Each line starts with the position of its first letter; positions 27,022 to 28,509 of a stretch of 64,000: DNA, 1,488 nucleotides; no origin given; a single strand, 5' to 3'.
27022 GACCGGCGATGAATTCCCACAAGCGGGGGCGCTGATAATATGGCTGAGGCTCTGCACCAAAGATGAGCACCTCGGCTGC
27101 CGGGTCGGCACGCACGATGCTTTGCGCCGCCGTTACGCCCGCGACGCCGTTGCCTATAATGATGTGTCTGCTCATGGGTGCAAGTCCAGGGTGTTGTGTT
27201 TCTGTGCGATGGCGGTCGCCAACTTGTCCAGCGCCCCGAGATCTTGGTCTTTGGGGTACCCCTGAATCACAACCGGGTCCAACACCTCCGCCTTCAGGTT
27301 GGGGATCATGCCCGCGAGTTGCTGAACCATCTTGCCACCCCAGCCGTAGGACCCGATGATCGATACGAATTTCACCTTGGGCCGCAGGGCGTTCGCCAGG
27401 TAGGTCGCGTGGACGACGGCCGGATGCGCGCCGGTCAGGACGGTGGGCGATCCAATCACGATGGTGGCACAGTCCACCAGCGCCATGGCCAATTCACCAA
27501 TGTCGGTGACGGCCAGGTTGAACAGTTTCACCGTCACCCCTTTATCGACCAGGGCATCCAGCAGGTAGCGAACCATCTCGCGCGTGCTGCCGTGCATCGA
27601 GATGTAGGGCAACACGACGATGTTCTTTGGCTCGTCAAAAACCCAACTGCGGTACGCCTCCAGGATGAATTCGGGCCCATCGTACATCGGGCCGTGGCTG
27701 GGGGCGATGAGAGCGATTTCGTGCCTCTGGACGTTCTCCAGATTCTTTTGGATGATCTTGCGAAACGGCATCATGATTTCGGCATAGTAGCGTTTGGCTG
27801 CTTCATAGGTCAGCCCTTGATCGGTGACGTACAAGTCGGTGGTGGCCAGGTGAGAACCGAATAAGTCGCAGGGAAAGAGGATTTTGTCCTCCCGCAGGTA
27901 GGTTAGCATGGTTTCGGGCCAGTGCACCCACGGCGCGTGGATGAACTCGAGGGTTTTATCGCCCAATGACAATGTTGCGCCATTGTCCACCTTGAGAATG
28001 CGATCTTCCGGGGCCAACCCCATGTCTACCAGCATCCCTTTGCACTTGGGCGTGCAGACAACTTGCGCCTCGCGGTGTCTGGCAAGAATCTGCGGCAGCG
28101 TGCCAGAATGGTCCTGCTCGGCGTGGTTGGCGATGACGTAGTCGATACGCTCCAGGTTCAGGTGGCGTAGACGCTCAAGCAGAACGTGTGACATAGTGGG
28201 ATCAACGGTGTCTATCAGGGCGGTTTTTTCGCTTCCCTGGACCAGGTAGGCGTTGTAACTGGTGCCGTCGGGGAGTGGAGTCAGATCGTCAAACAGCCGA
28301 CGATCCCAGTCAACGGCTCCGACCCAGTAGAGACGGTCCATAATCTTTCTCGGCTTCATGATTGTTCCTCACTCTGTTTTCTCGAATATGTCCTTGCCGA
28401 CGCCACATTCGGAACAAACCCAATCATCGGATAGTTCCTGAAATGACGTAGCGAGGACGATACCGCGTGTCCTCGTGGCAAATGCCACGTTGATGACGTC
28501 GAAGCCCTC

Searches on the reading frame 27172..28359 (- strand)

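Call 22: search_protein_families(library=pfam, proteins=[window:27172-28359:-], max_evalue=0.001)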
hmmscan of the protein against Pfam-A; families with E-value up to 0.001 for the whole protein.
window:27172-28359:- (395 aa): 4 families
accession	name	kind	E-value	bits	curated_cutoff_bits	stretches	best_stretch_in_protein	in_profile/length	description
PF19583.5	ODP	-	5.1e-28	98.7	27.2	1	35-223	3-194/194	ODP family beta lactamase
PF00753.33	Lactamase_B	-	4.5e-11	43.5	22.7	1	33-170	4-154/196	Metallo-beta-lactamase superfamily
PF12706.13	Lactamase_B_2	-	9.7e-06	25.7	27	1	52-150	8-116/200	Beta-lactamase superfamily domain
PF00258.30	Flavodoxin_1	-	3.5e-05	24.4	25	1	252-370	3-132/143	Flavodoxin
